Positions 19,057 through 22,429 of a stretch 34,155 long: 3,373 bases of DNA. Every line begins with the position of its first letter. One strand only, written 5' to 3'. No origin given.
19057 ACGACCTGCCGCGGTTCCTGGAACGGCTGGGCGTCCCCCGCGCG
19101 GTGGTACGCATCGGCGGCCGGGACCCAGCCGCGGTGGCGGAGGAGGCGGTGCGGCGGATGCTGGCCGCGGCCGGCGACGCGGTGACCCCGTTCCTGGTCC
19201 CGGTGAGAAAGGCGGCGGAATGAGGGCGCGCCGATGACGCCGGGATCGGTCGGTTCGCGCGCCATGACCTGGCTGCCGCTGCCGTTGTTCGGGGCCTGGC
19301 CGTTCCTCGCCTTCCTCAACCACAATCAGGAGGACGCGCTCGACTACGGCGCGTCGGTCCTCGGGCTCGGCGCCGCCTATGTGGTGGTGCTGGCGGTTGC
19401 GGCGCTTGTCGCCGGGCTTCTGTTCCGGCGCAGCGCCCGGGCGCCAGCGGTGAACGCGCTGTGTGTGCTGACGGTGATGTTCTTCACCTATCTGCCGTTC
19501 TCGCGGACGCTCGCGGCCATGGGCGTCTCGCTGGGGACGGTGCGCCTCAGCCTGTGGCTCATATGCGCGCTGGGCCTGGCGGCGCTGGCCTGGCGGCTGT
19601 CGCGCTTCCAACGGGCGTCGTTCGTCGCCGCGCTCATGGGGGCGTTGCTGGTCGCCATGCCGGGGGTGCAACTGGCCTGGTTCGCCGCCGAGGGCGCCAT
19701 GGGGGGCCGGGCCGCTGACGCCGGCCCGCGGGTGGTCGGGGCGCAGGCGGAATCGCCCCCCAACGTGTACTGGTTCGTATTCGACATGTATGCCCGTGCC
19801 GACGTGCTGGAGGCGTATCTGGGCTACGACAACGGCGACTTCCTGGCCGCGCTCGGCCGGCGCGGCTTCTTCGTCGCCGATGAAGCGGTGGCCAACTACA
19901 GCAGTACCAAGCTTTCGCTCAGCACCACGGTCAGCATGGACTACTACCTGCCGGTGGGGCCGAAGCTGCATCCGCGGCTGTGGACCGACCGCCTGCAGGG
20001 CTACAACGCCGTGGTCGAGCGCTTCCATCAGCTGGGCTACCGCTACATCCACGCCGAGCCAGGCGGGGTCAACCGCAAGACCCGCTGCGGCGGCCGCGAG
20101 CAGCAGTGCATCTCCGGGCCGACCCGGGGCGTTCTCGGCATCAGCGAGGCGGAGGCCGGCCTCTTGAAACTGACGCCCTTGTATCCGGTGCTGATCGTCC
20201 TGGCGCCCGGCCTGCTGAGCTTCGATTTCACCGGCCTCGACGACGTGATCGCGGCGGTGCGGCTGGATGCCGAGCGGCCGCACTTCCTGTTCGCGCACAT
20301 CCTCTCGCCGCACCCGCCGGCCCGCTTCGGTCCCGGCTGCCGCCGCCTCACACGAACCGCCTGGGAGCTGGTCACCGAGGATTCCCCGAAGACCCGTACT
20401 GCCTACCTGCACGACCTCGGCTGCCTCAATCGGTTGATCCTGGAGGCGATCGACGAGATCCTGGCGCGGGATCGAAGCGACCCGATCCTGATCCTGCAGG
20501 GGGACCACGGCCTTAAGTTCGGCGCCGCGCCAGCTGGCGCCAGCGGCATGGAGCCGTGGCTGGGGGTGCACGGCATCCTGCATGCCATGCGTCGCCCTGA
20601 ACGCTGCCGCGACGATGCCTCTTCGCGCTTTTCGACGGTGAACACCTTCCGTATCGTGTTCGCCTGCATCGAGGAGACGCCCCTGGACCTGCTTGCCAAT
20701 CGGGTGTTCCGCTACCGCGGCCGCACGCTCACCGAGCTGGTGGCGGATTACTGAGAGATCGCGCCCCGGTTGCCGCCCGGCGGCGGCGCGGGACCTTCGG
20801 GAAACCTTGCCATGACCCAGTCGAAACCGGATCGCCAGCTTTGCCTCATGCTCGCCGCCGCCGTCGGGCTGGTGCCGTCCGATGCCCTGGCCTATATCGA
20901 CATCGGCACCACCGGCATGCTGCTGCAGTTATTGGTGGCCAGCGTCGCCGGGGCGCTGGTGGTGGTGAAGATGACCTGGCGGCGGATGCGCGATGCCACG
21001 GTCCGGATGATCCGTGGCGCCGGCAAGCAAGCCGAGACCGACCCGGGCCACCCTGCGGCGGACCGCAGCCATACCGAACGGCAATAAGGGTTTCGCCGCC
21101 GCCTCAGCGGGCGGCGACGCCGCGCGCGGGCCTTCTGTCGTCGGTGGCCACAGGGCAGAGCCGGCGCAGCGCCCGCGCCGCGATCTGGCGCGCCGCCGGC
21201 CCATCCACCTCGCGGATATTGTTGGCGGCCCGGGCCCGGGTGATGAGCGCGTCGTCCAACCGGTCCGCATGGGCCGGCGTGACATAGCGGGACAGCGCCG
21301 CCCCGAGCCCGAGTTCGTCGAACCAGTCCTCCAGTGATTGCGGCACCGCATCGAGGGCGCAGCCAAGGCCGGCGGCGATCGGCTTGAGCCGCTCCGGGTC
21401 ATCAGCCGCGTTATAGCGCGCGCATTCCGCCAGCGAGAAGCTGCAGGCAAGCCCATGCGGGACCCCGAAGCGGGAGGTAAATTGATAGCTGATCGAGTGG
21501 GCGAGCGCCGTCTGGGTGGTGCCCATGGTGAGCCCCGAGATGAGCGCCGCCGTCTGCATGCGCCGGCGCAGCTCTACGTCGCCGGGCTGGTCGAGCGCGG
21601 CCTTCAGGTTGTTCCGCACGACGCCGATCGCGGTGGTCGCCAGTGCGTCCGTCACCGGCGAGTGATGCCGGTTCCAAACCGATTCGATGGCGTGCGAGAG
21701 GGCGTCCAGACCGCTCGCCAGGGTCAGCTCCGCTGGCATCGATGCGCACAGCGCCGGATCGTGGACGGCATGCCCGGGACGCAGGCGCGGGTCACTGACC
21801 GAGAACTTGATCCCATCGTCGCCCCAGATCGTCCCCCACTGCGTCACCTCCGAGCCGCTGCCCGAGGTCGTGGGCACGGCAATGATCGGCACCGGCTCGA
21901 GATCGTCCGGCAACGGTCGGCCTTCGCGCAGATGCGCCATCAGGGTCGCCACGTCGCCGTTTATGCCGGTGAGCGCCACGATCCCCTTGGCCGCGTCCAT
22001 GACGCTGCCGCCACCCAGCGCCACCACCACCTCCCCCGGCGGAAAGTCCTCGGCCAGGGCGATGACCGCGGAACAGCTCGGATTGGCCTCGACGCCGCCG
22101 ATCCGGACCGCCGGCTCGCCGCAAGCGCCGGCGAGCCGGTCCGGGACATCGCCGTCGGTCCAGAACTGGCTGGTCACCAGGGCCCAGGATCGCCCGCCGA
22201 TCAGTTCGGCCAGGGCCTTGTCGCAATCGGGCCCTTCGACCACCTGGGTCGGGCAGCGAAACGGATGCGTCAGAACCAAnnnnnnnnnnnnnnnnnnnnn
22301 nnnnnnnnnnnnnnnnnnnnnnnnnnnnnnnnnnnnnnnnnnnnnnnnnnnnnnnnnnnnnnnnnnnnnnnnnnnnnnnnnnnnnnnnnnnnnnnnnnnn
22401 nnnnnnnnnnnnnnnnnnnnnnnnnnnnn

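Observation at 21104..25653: Translationally coupled four-gene phosphonate activation/transfer cassette on the opposite strand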

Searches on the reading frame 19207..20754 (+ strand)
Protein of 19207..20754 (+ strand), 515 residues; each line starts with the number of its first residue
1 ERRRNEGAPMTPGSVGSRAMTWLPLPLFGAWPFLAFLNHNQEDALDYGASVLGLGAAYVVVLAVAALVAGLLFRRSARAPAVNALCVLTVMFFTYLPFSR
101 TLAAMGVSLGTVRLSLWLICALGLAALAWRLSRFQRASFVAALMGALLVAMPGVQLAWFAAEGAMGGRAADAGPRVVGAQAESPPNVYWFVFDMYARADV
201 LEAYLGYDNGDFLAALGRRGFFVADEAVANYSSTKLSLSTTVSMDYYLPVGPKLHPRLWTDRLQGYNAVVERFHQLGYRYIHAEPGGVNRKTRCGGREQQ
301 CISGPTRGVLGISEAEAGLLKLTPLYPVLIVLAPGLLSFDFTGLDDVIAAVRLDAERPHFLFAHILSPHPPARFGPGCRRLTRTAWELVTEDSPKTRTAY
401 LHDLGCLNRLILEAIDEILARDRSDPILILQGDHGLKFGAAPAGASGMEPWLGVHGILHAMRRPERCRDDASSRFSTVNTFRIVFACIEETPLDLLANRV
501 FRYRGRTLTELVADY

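Call 8: search_protein_families(library=pfam, proteins=[window:19207-20754:+], max_evalue=0.001)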
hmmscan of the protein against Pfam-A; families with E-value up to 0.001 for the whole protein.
window:19207-20754:+ (515 aa): 1 family
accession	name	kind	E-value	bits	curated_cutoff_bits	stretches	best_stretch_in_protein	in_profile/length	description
PF00884.28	Sulfatase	-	0.00021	21.2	25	1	328-440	141-247/301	Sulfatase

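Call 61: search_protein_families(library=ncbifam, proteins=[window:19207-20754:+], max_evalue=0.01)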
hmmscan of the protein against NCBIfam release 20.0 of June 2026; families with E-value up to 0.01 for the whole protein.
window:19207-20754:+ (515 aa): 0 families

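Call 71: search_solved_structures(query=window:19207-20754:+, max_evalue=0.1)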
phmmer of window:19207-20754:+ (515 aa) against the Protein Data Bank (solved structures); distinct sequences matched with E-value up to 0.1: 0.

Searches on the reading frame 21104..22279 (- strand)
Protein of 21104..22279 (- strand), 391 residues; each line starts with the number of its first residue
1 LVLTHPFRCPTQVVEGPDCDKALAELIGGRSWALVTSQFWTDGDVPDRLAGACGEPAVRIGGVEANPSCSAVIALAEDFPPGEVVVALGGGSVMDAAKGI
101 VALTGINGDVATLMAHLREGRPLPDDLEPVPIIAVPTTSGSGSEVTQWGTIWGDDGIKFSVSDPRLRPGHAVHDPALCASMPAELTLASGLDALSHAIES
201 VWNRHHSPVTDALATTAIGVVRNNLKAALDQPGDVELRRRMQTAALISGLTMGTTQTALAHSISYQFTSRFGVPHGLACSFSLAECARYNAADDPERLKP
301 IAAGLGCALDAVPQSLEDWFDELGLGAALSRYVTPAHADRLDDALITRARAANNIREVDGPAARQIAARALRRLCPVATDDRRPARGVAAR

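Call 3: search_protein_families(library=pfam, proteins=[window:21104-22279:-], max_evalue=0.01)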
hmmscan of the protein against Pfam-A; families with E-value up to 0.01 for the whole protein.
window:21104-22279:- (391 aa): 2 families
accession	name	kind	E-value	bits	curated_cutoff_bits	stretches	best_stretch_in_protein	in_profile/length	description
PF25137.1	ADH_Fe_C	-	1e-31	110.6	27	1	186-330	1-152/194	Fe-containing alcohol dehydrogenase family, C-terminal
PF00465.25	Fe-ADH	-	6.4e-28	97.9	31.3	1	10-175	1-168/168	Iron-containing alcohol dehydrogenase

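Call 4: search_protein_families(library=ncbifam, proteins=[window:21104-22279:-], max_evalue=0.01)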
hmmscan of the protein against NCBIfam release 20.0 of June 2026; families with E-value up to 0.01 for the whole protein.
window:21104-22279:- (391 aa): 14 families
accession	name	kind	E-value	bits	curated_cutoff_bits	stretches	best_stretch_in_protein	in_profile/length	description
TIGR03405.1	Phn_Fe-ADH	equivalog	1.1e-81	274.4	423.7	1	9-354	3-352/355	iron-containing alcohol dehydrogenase PsrA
NF053866.1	CholDhdGbsBBac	equivalog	7.9e-48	163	550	1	4-309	9-320/392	choline dehydrogenase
NF010378.0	PRK13805.1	equivalog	1.4e-44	152.2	951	1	62-296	520-763/872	bifunctional acetaldehyde-CoA/alcohol dehydrogenase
NF041833.1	Fe_ADH_ErcA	equivalog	3.1e-41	141.8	550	1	62-312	66-313/382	alcohol dehydrogenase-like regulatory protein ErcA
TIGR02638.1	lactal_redase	equivalog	4.2e-39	134.4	523.15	1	62-310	65-312/379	lactaldehyde reductase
NF007911.0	PRK10624.1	equivalog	2.6e-37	128.7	537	1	62-312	66-313/382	lactaldehyde reductase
NF058672.1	4HyButDHCUPNE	equivalog_domain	2.9e-37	128.8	500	1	60-348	61-356/378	4-hydroxybutyrate dehydrogenase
NF007363.0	PRK09860.1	equivalog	3.6e-33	115.2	581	1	82-309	89-311/383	L-threonine dehydrogenase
NF050025.1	SulfAcetaldRedSarD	equivalog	1.3e-32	113.2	700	1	75-317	82-318/385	sulfoacetaldehyde reductase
NF011998.0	PRK15454.1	equivalog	5.2e-32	111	556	1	68-301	95-321/395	ethanolamine utilization ethanol dehydrogenase EutG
NF041822.1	daptide_DH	equivalog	2.7e-22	79.2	300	1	63-251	36-228/363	daptide-type RiPP biosynthesis dehydogenase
TIGR04266.1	NDMA_methanol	equivalog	4e-18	65.4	625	1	62-307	73-320/420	NDMA-dependent methanol dehydrogenase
NF011717.0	PRK15138.1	equivalog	7.9e-10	38.3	645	1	56-281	58-287/387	alcohol dehydrogenase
NF006941.0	PRK09423.1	subfamily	0.0003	19.7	336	0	82-104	85-107/367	glycerol dehydrogenase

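Call 29: search_solved_structures(query=window:21104-22279:-, max_evalue=1e-20)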
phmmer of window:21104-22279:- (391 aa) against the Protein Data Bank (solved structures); distinct sequences matched with E-value up to 1e-20: 29.
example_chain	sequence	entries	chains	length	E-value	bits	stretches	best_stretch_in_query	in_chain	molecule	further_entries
6jko_A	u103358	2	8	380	1.4e-40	142.7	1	21-329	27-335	Methanol dehydrogenase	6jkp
3bfj_A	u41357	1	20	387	2.9e-35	125.2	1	24-307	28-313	1,3-propanediol oxidoreductase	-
8zrl_A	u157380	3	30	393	1.8e-34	122.6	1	81-312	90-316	NAD-dependent methanol dehydrogenase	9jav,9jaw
4fr2_A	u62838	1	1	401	1.4e-33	119.6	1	24-311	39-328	1,3-propanediol dehydrogenase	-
3owo_A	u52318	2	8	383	2.4e-33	118.8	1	19-308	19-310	Alcohol dehydrogenase 2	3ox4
1vhd_A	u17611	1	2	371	2.6e-32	115.5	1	61-300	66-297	alcohol dehydrogenase, iron-containing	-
1o2d_A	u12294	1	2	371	2.6e-32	115.5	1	61-300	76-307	Alcohol dehydrogenase, iron-containing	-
9ldl_C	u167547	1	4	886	5.5e-32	114.4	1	71-312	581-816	Aldehyde dehydrogenase family protein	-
6scg_A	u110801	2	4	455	3.5e-30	108.4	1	30-298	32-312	Aldehyde-alcohol dehydrogenase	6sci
8zwd_B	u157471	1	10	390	4.9e-30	108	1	83-306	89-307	NAD(P)-dependent methanol dehydrogenase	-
9knp_A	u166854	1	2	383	9.2e-30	107.1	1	58-324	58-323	375aa long hypothetical alchol dehydrogenase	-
3zdr_A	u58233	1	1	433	1e-29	106.9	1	63-295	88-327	ALCOHOL DEHYDROGENASE DOMAIN OF THE BIFUNCTIONAL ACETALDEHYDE DEHYDROGENASE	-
6tqh_A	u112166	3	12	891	1.2e-29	106.7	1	30-298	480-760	Aldehyde-alcohol dehydrogenase | Bifunctional aldehyde-alcohol dehydrogenase AdhE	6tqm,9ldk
6ahc_A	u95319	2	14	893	1.2e-29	106.7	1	30-298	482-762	Aldehyde-alcohol dehydrogenase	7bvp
7dag_A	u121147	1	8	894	5.5e-29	104.5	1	22-297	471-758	Aldehyde-alcohol dehydrogenase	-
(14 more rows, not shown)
